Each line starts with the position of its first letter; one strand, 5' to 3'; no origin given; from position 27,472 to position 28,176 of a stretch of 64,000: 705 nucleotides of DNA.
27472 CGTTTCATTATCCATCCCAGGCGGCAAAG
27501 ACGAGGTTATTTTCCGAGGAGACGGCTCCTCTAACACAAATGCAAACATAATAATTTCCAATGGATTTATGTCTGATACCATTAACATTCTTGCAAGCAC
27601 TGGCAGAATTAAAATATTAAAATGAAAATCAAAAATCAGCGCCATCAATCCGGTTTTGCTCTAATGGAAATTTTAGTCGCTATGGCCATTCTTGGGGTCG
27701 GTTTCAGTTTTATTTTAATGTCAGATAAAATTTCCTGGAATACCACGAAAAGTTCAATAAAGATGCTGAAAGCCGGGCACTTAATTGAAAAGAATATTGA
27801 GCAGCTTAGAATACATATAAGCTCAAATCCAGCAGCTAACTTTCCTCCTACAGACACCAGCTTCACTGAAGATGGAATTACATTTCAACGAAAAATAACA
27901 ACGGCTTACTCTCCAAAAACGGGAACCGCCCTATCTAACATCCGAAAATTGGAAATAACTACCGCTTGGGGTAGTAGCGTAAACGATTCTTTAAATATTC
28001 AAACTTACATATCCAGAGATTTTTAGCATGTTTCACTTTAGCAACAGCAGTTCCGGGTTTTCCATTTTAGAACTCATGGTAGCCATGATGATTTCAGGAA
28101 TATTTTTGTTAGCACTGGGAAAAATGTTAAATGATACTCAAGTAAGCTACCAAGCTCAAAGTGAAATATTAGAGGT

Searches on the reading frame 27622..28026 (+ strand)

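Call 4: search_protein_families(library=pfam, proteins=[window:27622-28026:+])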
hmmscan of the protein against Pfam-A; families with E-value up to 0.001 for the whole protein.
window:27622-28026:+ (134 aa): 1 family
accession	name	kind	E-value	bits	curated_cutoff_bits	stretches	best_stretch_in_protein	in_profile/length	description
PF07963.17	N_methyl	-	9e-07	28.7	21.2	1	7-31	2-26/27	Prokaryotic N-terminal methylation motif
